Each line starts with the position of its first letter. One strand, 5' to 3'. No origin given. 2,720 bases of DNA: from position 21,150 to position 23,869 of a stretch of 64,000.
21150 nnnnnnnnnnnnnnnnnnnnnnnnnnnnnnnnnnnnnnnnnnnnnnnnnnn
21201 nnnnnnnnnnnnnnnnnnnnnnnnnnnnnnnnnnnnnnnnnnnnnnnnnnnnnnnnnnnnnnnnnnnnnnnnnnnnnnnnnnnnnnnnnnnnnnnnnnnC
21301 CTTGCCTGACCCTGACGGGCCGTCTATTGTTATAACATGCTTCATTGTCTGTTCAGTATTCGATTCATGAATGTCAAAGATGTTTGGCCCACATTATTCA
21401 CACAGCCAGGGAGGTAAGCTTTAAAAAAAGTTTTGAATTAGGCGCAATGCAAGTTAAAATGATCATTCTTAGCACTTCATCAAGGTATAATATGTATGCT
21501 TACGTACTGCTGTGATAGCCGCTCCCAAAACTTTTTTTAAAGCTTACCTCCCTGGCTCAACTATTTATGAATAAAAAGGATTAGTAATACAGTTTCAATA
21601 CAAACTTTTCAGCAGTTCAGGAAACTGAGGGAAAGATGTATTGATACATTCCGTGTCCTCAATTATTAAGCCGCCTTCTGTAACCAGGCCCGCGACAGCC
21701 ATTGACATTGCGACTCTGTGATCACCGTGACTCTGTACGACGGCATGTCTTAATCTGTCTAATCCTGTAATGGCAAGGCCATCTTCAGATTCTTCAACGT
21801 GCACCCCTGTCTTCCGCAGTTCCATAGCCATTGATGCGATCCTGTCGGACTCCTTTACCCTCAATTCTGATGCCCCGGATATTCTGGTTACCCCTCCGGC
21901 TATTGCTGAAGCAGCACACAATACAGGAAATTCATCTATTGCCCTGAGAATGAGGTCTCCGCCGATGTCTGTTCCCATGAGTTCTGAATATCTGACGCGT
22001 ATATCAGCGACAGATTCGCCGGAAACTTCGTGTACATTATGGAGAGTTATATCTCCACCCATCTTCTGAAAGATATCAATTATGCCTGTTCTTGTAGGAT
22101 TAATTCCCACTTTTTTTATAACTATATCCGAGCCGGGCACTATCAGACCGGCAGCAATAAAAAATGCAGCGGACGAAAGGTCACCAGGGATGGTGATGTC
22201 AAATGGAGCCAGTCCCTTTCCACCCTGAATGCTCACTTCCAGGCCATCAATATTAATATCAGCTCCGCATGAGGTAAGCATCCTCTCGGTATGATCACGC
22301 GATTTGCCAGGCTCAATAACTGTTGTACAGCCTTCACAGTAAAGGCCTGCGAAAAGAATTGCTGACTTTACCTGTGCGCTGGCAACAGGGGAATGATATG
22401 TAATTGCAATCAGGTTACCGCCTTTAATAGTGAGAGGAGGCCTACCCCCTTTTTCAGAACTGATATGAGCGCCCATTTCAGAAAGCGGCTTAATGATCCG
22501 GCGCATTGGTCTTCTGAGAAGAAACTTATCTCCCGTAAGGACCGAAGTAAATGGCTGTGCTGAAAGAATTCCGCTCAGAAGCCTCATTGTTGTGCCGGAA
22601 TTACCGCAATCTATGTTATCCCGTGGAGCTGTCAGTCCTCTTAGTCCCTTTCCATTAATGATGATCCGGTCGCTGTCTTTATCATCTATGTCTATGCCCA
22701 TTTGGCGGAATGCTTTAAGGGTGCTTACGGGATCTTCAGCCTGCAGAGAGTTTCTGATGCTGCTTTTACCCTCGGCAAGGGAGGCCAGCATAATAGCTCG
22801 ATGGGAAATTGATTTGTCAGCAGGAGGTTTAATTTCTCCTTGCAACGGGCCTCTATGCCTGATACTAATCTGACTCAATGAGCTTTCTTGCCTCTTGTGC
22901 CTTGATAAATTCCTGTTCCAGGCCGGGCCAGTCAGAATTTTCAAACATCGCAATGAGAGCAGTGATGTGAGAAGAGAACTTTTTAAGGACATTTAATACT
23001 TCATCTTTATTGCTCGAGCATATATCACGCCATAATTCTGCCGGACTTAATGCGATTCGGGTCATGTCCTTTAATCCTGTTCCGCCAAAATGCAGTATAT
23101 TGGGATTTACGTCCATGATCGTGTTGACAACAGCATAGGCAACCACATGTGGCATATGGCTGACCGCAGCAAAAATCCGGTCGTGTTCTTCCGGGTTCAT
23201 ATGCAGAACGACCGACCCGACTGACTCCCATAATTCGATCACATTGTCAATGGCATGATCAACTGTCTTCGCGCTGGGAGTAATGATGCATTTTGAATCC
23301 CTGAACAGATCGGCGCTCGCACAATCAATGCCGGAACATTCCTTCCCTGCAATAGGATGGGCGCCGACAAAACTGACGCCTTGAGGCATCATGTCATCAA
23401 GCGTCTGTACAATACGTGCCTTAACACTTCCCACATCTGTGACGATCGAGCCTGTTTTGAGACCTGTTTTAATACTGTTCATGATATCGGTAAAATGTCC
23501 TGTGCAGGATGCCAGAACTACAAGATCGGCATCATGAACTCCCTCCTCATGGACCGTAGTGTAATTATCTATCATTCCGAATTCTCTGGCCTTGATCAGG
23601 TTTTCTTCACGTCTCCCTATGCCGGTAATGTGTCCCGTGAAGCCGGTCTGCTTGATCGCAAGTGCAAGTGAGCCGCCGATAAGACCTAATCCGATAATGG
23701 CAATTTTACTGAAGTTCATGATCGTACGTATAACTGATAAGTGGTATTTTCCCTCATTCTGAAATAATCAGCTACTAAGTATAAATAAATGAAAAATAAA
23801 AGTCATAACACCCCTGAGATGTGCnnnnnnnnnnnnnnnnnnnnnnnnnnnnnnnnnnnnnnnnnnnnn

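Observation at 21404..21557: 154-bp element with perfect 32-bp terminal inverted repeats between aroA and cmk (MITE-like or giant attenuator hairpin)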

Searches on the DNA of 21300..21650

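Call 35: search_rna_families(source=window, start=21300, end=21650, threshold=evalue, max_evalue=10)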
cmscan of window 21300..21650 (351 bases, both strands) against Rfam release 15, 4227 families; matches with E-value up to 10: 6.
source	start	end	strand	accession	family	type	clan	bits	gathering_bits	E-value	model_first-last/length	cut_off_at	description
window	21393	21576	+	RF04150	MIR2655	Gene; miRNA;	-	29.3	122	0.01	1-267/267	no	MIR2655 microRNA precursor family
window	21389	21578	-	RF04150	MIR2655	Gene; miRNA;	-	17.8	122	1.4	1-267/267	no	MIR2655 microRNA precursor family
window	21405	21555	-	RF04207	MIR5048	Gene; miRNA;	-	16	160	0.12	2-356/356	no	MIR5048 microRNA precursor family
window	21462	21557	+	RF01210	snoU13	Gene; snRNA; snoRNA; CD-box;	CL00081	13.9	46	1.4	1-104/104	no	Small nucleolar RNA U13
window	21454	21562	+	RF02120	FTX_2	Gene; lncRNA;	-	12.1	48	7.7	1-97/97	no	FTX transcript, XIST regulator conserved region 2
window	21584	21610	-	RF02689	hilD_3p_UTR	Cis-reg;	-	10.6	74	8.6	25-51/310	no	hilD 3'UTR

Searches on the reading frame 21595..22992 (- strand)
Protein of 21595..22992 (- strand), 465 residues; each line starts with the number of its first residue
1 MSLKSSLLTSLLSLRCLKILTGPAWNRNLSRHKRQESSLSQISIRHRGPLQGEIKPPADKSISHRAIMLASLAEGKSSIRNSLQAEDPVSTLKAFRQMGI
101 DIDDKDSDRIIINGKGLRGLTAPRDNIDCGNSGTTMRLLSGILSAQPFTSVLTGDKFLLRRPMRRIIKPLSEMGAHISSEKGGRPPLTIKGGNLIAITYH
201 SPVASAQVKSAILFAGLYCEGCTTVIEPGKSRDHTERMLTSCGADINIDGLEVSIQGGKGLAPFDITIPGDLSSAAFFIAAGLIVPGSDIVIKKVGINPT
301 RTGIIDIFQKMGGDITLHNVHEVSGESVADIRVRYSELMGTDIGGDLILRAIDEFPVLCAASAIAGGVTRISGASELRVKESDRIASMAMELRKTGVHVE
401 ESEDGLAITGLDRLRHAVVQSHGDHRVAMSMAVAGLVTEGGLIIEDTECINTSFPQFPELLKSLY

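Call 6: search_protein_families(library=ncbifam, proteins=[window:21595-22992:-])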
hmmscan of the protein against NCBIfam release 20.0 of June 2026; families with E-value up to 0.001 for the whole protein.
window:21595-22992:- (465 aa): 6 families
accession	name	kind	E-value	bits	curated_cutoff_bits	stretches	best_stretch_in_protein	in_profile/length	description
NF011381.1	PRK14806.1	equivalog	1.9e-156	522.3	902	1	34-462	296-724/733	bifunctional prephenate dehydrogenase/3-phosphoshikimate 1-carboxyvinyltransferase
TIGR01356.1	aroA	equivalog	3.6e-128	427.9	287.25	1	52-464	1-412/415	3-phosphoshikimate 1-carboxyvinyltransferase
NF008816.0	PRK11860.1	equivalog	6.4e-50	169.9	943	1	51-461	16-432/662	bifunctional 3-phosphoshikimate 1-carboxyvinyltransferase/cytidylate kinase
NF006873.0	PRK09369.1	subfamily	3.1e-21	75.5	297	1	41-464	3-410/419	UDP-N-acetylglucosamine 1-carboxyvinyltransferase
TIGR01072.1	murA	equivalog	7.8e-20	71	392.7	1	41-463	3-409/416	UDP-N-acetylglucosamine 1-carboxyvinyltransferase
NF009470.0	PRK12830.1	equivalog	2.6e-12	46.2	552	1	41-316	3-274/417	UDP-N-acetylglucosamine 1-carboxyvinyltransferase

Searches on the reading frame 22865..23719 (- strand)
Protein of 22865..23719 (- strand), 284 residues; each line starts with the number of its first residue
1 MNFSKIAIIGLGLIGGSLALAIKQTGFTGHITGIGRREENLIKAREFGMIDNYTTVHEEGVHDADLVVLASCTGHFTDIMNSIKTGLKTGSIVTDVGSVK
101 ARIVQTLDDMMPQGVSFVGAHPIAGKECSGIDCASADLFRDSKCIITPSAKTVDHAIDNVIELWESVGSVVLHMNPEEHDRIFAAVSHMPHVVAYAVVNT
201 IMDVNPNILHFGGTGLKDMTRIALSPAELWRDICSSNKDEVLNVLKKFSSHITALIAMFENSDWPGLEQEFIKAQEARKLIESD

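Call 6: search_protein_families(library=ncbifam, proteins=[window:22865-23719:-])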
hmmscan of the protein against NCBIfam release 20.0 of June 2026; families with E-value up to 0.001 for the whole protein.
window:22865-23719:- (284 aa): 20 families
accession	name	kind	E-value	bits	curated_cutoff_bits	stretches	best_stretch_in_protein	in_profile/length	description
NF005694.0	PRK07502.1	equivalog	4e-79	266.1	409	1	2-280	5-287/310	prephenate/arogenate dehydrogenase family protein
NF011381.1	PRK14806.1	equivalog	2.2e-74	251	902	1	2-280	2-283/733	bifunctional prephenate dehydrogenase/3-phosphoshikimate 1-carboxyvinyltransferase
NF005107.0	PRK06545.1-5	equivalog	1.1e-65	222.1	414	1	5-280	4-283/367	prephenate dehydrogenase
NF006307.0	PRK08507.1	equivalog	1.2e-64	218.2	295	1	5-280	2-274/275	prephenate dehydrogenase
NF005650.0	PRK07417.1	equivalog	2.9e-60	204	290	1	5-279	3-276/281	prephenate/arogenate dehydrogenase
NF005105.0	PRK06545.1-3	equivalog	2.3e-49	168.1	524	1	5-282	4-286/367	prephenate dehydrogenase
NF005111.0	PRK06545.2-3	equivalog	4.2e-48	164.2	344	1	5-269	15-275/371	prephenate dehydrogenase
NF005104.0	PRK06545.1-1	equivalog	2.1e-46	158.7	713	1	5-279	4-281/366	prephenate dehydrogenase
NF005106.0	PRK06545.1-4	equivalog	3.4e-45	154.9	569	1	5-279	3-281/363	prephenate dehydrogenase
NF005112.0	PRK06545.2-4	subfamily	6.6e-44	150.4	294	1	4-259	3-250/356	prephenate dehydrogenase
NF005109.0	PRK06545.2-1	equivalog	3.3e-40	138.3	397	1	8-256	6-246/361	prephenate dehydrogenase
NF005108.0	PRK06545.1-6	equivalog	4.3e-37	127.9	327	1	5-248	12-253/321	prephenate dehydrogenase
NF005110.0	PRK06545.2-2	equivalog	7.1e-33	114.4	385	1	6-263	73-327/423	prephenate dehydrogenase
NF005113.0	PRK06545.2-5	equivalog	1.1e-29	103.6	497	2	160-270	177-287/378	prephenate dehydrogenase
NF006409.0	PRK08655.1-3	equivalog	9.6e-21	74.6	310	1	5-215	2-201/290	prephenate dehydrogenase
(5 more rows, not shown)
